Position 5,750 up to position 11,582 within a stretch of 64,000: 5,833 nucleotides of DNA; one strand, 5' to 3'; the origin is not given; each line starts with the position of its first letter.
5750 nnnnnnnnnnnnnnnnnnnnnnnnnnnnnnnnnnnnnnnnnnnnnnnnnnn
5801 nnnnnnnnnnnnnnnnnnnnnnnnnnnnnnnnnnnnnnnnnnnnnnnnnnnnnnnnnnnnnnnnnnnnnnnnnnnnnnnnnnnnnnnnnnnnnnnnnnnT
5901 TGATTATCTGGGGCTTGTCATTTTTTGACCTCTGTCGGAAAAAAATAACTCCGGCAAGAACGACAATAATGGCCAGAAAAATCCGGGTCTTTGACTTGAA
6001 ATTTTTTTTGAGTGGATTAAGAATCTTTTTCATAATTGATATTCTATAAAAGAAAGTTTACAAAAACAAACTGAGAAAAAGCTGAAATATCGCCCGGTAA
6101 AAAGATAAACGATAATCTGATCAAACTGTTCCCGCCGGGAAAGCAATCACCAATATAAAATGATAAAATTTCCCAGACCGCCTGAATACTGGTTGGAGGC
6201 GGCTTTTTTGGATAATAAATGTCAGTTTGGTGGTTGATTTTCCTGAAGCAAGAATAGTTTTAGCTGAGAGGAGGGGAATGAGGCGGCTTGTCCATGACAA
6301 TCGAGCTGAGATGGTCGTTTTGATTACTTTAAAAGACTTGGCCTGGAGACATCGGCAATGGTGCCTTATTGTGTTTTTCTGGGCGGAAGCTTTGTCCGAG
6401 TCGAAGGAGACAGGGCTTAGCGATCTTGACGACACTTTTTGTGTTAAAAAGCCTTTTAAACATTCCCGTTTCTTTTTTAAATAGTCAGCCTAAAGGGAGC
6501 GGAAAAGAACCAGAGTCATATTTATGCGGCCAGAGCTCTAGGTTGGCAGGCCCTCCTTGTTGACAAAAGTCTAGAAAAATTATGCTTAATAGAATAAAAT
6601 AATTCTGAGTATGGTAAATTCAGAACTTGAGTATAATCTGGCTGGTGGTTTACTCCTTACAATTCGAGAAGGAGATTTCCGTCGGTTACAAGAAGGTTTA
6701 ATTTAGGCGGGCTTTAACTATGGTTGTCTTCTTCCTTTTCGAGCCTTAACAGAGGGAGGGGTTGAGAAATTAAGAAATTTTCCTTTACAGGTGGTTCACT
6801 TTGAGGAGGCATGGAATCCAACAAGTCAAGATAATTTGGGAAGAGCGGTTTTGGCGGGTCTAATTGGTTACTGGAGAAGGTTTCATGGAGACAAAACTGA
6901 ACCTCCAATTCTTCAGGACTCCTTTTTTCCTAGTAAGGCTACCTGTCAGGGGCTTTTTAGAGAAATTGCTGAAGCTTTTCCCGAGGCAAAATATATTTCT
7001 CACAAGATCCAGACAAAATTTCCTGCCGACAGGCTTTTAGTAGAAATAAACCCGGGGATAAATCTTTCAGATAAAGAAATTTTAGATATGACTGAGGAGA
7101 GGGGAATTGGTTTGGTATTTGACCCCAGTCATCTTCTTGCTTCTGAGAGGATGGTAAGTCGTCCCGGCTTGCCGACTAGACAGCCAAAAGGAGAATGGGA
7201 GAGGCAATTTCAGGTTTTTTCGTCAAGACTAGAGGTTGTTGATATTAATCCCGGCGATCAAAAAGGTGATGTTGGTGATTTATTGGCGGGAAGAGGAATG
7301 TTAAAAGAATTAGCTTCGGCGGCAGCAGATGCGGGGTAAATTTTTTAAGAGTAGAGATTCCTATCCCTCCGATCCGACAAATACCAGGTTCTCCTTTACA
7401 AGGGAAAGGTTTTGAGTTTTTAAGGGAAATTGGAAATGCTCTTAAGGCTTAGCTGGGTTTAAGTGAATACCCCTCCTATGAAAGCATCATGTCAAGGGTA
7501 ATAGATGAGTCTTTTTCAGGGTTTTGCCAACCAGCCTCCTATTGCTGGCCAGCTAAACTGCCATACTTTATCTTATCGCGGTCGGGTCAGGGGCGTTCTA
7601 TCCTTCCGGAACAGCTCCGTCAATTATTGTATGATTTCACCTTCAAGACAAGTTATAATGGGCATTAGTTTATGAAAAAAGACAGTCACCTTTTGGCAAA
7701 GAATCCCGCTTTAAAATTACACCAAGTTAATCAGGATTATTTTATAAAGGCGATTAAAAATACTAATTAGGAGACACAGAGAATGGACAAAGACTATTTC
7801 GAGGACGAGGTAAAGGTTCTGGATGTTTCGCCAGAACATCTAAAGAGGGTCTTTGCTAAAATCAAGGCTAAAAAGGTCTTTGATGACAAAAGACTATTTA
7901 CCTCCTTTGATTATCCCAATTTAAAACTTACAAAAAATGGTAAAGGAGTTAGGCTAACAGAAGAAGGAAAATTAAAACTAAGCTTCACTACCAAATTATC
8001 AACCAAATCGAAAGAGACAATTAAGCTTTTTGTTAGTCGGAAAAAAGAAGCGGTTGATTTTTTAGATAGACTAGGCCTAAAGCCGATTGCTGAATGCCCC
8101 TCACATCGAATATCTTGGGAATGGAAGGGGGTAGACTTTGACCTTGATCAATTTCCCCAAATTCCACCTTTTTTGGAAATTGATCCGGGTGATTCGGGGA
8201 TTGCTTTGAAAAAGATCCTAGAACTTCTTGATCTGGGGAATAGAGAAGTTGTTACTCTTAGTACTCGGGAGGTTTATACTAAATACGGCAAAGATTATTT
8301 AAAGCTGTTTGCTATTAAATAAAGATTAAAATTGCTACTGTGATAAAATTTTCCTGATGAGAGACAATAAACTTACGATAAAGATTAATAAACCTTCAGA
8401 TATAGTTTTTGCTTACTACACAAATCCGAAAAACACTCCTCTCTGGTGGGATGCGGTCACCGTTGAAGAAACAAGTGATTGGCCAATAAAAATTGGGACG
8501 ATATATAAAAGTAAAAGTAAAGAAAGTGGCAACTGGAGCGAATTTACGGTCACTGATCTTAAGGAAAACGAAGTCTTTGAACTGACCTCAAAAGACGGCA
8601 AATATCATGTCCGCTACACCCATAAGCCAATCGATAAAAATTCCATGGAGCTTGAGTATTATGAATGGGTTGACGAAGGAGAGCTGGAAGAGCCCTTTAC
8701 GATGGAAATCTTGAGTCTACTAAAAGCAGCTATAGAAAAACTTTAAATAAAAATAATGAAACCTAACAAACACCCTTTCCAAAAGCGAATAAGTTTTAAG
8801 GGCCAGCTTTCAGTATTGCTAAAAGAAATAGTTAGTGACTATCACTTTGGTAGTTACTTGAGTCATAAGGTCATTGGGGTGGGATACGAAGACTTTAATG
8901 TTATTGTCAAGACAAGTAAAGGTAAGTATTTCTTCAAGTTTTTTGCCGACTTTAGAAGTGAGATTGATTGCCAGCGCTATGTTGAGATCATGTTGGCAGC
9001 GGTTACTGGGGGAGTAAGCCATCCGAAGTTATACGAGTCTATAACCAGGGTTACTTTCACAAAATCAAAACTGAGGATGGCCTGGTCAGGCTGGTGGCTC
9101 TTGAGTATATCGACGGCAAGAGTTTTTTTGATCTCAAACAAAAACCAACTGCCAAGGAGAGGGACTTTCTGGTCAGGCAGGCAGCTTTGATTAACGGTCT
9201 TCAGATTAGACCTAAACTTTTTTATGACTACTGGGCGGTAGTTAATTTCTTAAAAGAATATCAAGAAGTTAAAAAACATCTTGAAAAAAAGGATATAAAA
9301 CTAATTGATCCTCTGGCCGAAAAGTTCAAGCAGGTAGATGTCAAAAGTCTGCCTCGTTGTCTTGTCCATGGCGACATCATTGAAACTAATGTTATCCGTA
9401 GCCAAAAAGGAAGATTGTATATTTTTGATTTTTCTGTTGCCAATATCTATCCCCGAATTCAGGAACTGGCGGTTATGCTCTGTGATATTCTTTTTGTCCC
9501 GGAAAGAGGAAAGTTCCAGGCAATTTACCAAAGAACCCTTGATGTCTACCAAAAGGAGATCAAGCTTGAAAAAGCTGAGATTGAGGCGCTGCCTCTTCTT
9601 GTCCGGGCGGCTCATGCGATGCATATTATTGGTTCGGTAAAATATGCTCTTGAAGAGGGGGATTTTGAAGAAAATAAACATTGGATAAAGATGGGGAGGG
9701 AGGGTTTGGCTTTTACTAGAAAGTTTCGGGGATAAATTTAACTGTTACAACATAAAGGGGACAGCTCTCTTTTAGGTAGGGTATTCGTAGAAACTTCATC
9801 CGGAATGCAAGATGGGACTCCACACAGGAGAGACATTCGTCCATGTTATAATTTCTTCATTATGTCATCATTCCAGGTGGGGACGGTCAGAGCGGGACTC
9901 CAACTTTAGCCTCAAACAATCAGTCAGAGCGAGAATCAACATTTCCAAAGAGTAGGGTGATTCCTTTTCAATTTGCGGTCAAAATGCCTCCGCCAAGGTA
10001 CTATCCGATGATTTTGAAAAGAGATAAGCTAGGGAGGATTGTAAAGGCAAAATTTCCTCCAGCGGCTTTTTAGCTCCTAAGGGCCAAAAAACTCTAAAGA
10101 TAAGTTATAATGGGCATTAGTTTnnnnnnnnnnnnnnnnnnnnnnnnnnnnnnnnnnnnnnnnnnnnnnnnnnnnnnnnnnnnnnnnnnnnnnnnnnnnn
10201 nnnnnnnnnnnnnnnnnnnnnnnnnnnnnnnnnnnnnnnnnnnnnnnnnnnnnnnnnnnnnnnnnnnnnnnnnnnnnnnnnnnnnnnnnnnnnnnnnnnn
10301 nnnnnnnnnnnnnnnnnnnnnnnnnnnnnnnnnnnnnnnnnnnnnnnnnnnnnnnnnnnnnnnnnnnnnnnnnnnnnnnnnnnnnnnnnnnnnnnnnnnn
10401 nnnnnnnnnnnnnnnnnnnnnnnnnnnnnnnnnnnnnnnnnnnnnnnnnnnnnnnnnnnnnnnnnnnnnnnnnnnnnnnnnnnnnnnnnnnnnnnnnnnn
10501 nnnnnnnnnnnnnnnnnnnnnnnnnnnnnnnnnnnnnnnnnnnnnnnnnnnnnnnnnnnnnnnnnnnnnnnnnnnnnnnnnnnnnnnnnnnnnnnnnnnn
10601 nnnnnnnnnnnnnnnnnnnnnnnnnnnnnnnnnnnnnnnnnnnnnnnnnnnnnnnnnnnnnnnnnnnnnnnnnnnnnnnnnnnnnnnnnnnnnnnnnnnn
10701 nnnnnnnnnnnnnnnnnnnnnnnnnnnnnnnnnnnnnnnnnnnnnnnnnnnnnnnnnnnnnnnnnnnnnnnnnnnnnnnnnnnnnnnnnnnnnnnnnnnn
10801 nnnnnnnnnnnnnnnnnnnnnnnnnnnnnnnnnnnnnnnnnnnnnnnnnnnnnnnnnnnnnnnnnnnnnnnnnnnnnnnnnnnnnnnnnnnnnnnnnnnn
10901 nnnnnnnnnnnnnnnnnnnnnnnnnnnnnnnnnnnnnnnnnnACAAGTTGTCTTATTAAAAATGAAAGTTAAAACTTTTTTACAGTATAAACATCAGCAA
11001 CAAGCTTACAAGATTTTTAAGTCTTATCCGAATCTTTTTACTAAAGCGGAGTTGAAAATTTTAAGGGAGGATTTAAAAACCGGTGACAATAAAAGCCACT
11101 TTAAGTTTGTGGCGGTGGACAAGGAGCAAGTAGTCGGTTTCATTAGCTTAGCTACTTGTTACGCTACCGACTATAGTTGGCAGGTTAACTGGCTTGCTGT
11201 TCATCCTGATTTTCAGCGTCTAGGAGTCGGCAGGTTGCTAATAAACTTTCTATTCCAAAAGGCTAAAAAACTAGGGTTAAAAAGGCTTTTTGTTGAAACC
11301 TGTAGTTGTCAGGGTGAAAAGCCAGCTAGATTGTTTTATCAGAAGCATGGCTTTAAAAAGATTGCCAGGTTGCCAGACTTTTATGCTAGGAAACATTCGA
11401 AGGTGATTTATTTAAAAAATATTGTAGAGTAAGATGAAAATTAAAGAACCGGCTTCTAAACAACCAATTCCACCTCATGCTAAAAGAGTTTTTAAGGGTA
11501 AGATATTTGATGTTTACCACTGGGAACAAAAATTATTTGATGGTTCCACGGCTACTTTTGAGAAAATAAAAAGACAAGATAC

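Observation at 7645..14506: Accessory-looking island of antibiotic-modifying-type enzymes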

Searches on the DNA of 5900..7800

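Call 12: search_rna_families(source=window, start=5900, end=7800, threshold=evalue, max_evalue=1)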
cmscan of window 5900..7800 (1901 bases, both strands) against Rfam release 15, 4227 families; matches with E-value up to 1: 1.
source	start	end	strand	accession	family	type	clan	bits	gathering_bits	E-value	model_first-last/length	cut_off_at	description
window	7711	7747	+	RF02800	Rp_sR47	Gene; sRNA;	-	15.1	60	0.48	1-316/316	no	Rickettsia sRNA47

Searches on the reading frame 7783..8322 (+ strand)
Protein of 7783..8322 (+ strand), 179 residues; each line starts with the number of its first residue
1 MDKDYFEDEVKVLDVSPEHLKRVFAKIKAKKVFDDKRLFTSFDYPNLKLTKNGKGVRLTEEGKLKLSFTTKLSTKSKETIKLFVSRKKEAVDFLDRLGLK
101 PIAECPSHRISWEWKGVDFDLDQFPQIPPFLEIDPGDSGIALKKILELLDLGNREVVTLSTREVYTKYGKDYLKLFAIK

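Call 3: search_protein_families(library=pfam, proteins=[window:7783-8322:+], max_evalue=0.01)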
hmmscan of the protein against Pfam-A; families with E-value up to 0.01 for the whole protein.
window:7783-8322:+ (179 aa): 1 family
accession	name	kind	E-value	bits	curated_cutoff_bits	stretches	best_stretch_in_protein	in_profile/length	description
PF01928.26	CYTH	-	2.4e-05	24.7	23.2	1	42-133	40-143/179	CYTH domain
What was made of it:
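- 7783..8322 (+): CYTH (triphosphate tunnel) protein, 179 aa, ExExK motif at residues 8-12. PF01928 at 24.7 bits, cut-off 23.2 (call 3).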

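Call 4: search_protein_families(library=ncbifam, proteins=[window:7783-8322:+], max_evalue=0.01)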
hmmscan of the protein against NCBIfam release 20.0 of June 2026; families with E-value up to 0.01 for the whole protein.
window:7783-8322:+ (179 aa): 0 families

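Call 19: find_encoding_contigs(protein=window:7783-8322:+, flank=10000, max_places=10)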
Protein window:7783-8322:+ (179 aa): 1 contig read that carries it; 1 place shown.
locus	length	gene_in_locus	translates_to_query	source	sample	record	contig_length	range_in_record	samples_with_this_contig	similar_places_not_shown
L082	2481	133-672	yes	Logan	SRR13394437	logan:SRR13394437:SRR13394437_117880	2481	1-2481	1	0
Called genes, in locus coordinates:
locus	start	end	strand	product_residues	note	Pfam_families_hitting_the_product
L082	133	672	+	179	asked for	PF01928:CYTH (faint)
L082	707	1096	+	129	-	PF10604:Polyketide_cyc2 (weak), PF11687:DUF3284 (weak)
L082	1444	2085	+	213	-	PF01636:APH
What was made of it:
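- Checked: An independent Logan assembly of the same run carries the same frameshift (call 19).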

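Call 46: list_cluster_members(proteins=[window:7783-8319:+, window:8357-8743:+, window:9094-9732:+, window:10124-10939:+, window:10962-11429:+, window:11434-12012:+, window:12031-13044:+, window:13044-13874:+, window:13874-14503:+, window:8756-9187:+])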
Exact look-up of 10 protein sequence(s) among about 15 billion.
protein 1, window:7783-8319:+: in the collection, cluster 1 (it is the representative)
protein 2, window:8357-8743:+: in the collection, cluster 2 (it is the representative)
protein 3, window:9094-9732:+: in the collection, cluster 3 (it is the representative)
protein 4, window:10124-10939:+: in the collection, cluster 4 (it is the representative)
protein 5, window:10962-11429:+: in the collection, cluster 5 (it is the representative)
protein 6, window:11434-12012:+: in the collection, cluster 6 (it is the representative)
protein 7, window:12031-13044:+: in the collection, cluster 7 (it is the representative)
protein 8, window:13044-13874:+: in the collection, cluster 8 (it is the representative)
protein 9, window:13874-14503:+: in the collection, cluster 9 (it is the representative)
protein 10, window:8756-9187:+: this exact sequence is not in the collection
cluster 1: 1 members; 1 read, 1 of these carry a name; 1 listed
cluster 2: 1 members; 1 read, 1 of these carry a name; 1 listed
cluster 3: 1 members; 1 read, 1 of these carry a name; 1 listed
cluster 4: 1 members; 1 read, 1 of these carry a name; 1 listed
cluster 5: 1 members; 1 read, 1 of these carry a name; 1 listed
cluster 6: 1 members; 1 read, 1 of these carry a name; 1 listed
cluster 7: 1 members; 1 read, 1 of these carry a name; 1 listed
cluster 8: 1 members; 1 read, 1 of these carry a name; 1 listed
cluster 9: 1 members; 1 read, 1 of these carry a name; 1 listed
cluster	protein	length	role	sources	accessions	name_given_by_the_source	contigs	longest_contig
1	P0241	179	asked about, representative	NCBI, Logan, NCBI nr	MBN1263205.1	MAG: CYTH domain-containing protein [Candidatus Pacebacteria bacterium] | CYTH domain-containing protein [Candidatus Paceibacterota bacterium]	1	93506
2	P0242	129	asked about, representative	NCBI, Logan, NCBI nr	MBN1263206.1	MAG: DUF3284 domain-containing protein [Candidatus Pacebacteria bacterium] | DUF3284 domain-containing protein [Candidatus Paceibacterota bacterium]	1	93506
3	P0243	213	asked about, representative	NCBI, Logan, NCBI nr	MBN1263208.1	MAG: phosphotransferase [Candidatus Pacebacteria bacterium] | phosphotransferase [Candidatus Paceibacterota bacterium]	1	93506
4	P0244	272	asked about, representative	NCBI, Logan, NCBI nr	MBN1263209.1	MAG: methyltransferase domain-containing protein [Candidatus Pacebacteria bacterium] | methyltransferase domain-containing protein [Candidatus Paceibacterota bacterium]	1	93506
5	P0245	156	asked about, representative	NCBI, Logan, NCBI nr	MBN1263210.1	MAG: GNAT family N-acetyltransferase [Candidatus Pacebacteria bacterium] | GNAT family N-acetyltransferase [Candidatus Paceibacterota bacterium]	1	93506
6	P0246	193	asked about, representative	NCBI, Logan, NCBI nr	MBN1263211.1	MAG: NUDIX hydrolase [Candidatus Pacebacteria bacterium] | NUDIX hydrolase [Candidatus Paceibacterota bacterium]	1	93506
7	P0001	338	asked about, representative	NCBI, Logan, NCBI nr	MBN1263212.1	MAG: GNAT family N-acetyltransferase [Candidatus Pacebacteria bacterium] | GNAT family N-acetyltransferase [Candidatus Paceibacterota bacterium]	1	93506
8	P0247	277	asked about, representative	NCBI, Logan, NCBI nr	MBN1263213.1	MAG: sugar nucleotide-binding protein [Candidatus Pacebacteria bacterium] | sugar nucleotide-binding protein [Candidatus Paceibacterota bacterium]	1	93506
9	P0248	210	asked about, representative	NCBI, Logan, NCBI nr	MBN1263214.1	MAG: Type 1 glutamine amidotransferase-like domain-containing protein [Candidatus ... | Type 1 glutamine amidotransferase-like domain-containing protein [Candidatus ...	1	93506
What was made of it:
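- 7783..8322 (+): NCBI name 'CYTH domain-containing protein', MBN1263205 (call 46).
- All nine proteins are singletons at 90% identity (call 46).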

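Call 59: search_protein_families(library=padloc, proteins=[window:7783-8322:+], max_evalue=0.001)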
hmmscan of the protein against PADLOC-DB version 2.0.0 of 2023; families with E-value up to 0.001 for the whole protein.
window:7783-8322:+ (179 aa): 0 families

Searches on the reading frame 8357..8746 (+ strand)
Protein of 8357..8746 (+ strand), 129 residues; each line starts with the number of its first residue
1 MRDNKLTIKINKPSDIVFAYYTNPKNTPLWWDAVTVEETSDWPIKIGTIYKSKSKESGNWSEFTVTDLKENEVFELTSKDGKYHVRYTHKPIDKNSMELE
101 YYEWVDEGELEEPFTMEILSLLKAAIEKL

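Call 3: search_protein_families(library=pfam, proteins=[window:8357-8746:+], max_evalue=0.01)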
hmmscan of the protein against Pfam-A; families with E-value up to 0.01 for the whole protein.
window:8357-8746:+ (129 aa): 2 families
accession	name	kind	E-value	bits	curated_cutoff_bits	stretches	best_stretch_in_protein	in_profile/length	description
PF10604.15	Polyketide_cyc2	-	6.3e-07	30.2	27.4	1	6-127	6-131/142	Polyketide cyclase / dehydrase and lipid transport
PF11687.14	DUF3284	-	3.8e-06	27.2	23.7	1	47-106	41-101/119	Domain of unknown function (DUF3284)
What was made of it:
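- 8357..8746 (+): SRPBCC / DUF3284 small ligand-binding protein, 129 aa. PF10604 30.2 bits, PF11687 27.2 bits (call 3).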

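Call 4: search_protein_families(library=ncbifam, proteins=[window:8357-8746:+], max_evalue=0.01)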
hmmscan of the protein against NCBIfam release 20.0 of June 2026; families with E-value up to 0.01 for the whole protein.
window:8357-8746:+ (129 aa): 0 families

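Call 59: search_protein_families(library=padloc, proteins=[window:8357-8746:+], max_evalue=0.001)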
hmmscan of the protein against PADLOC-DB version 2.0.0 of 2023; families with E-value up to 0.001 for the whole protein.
window:8357-8746:+ (129 aa): 0 families

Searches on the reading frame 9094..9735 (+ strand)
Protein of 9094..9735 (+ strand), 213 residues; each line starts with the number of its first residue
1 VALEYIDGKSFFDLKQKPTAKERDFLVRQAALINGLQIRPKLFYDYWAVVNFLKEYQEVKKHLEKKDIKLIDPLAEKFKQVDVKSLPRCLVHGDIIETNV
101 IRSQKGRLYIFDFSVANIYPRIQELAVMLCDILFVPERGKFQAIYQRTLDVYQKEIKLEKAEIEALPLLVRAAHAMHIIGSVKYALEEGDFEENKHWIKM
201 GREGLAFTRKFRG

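Call 3: search_protein_families(library=pfam, proteins=[window:9094-9735:+], max_evalue=0.01)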
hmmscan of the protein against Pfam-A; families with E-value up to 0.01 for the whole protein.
window:9094-9735:+ (213 aa): 1 family
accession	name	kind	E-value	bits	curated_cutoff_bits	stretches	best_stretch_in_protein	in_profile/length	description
PF01636.29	APH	-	1.2e-09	38.7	23.2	1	4-149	76-229/239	Phosphotransferase enzyme family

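Call 4: search_protein_families(library=ncbifam, proteins=[window:9094-9735:+], max_evalue=0.01)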
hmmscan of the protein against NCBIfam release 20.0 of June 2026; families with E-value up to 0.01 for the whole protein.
window:9094-9735:+ (213 aa): 10 families
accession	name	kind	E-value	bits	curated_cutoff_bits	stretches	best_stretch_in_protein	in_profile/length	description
NF003558.0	PRK05231.1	equivalog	4.4e-10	39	271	1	55-177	150-277/322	homoserine kinase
TIGR00938.1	thrB_alt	equivalog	1.9e-08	34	255.9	1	44-174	145-273/307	homoserine kinase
NF046102.1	CellCycRegCcrZ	equivalog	0.00028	20.4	400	1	42-132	106-197/260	cell cycle regulator CcrZ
NF004800.0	PRK06149.1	equivalog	0.00053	18.1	973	1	60-183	180-306/972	aminotransferase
TIGR03724.2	arch_bud32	equivalog_domain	0.0014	18.2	125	1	90-128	106-143/193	KEOPS complex kinase/ATPase Bud32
TIGR02904.1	spore_ysxE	equivalog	0.0044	16.3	263.55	1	52-182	163-286/309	spore coat protein YsxE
NF011460.0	PRK14879.1-1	equivalog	0.0052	16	199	1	30-126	67-167/232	Kae1-associated kinase Bud32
NF011461.0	PRK14879.1-2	equivalog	0.0056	16.5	372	0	88-129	119-159/225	Kae1-associated kinase Bud32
NF011462.0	PRK14879.1-3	equivalog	0.0063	16.3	174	0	84-123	97-135/192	Kae1-associated kinase Bud32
NF007174.0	PRK09605.1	equivalog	0.0096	14.4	447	0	89-160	447-519/535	bifunctional N(6)-L-threonylcarbamoyladenine synthase/serine/threonine protein kinase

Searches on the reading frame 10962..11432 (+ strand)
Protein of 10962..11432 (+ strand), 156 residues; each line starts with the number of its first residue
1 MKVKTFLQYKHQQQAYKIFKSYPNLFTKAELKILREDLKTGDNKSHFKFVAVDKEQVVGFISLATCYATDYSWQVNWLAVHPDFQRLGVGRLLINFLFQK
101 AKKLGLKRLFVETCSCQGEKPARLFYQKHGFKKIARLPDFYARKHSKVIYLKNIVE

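Call 3: search_protein_families(library=pfam, proteins=[window:10962-11432:+], max_evalue=0.01)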
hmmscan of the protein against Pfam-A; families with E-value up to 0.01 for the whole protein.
window:10962-11432:+ (156 aa): 4 families
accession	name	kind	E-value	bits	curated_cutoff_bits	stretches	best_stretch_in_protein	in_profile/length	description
PF13508.13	Acetyltransf_7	-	3.4e-17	63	27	1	49-133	6-84/84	Acetyltransferase (GNAT) domain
PF00583.31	Acetyltransf_1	-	4.2e-17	62.9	20.7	1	22-131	12-116/116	Acetyltransferase (GNAT) family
PF13673.13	Acetyltransf_10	-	2.8e-11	43.9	23.6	1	43-135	28-111/128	Acetyltransferase (GNAT) domain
PF08445.16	FR47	-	0.00025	21.4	22.1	1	66-134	15-80/86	FR47-like protein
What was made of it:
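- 10962..11432 (+): Stand-alone GNAT acetyltransferase, 156 aa, RimI-like. PF00583/PF13508 (call 3).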

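Call 4: search_protein_families(library=ncbifam, proteins=[window:10962-11432:+], max_evalue=0.01)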
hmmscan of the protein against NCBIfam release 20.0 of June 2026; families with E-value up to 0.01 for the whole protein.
window:10962-11432:+ (156 aa): 24 families
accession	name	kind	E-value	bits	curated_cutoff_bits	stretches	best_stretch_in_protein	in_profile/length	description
TIGR01575.1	rimI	equivalog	7.3e-14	52.1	86.4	1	29-145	18-126/132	ribosomal protein S18-alanine N-acetyltransferase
NF005921.0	PRK07922.1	equivalog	4e-09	36.3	180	1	50-136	50-128/170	amino-acid N-acetyltransferase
NF005840.0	PRK07757.1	equivalog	9.3e-09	35.4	154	1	49-136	45-123/153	N-acetyltransferase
NF033078.2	AAC_6p_Ia_fam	equivalog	4.5e-08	33.2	265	1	29-111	34-114/181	AAC(6')-Ia family aminoglycoside 6'-N-acetyltransferase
NF007025.1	PRK09491.1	equivalog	2.3e-07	30.8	173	1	48-145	41-133/145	ribosomal protein S18-alanine N-acetyltransferase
NF040501.1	resist_ArsN2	equivalog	9.2e-07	28.5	125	1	33-136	14-106/133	arsenic resistance N-acetyltransferase ArsN2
TIGR01890.1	N-Ac-Glu-synth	equivalog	1.3e-06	27.7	202.85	1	48-133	323-402/429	amino-acid N-acetyltransferase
NF003641.0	PRK05279.1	equivalog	3.1e-06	26.3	344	1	49-134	336-415/441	amino-acid N-acetyltransferase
NF033150.1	AAC_6p_A49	exception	9.6e-06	25.4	410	1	48-113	54-117/184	aminoglycoside 6'-N-acetyltransferase AacA49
NF002959.0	PRK03624.1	equivalog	1.9e-05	24.4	124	1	46-134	49-132/147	GNAT family acetyltransferase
NF008964.0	PRK12308.1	equivalog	3e-05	22.6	657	1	50-133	507-581/624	argininosuccinate lyase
NF053587.1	SpmdActasePaiA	equivalog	3.5e-05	23.6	250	1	3-136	21-152/172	spermidine/spermine N(1)-acetyltransferase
TIGR03585.1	PseH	equivalog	7.4e-05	22.9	93.1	1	42-147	47-151/156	UDP-4-amino-4,6-dideoxy-N-acetyl-beta-L-altrosamine N-acetyltransferase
NF008212.0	PRK10975.1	equivalog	0.00011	22.1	219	1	52-129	145-218/232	dTDP-4-amino-4,6-dideoxy-D-galactose acyltransferase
NF000165.3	AAC_6p_Entco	exception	0.00011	22.1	300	1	44-102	43-100/178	aminoglycoside N-acetyltransferase AAC(6')-Ii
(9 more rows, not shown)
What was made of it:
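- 10962..11432 (+): RimI 52 bits against 86 needed; AAC(6')-Ia family 33 bits against 265 (call 4).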

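Call 59: search_protein_families(library=padloc, proteins=[window:10962-11432:+], max_evalue=0.001)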
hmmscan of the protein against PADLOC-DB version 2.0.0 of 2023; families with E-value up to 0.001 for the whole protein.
window:10962-11432:+ (156 aa): 0 families
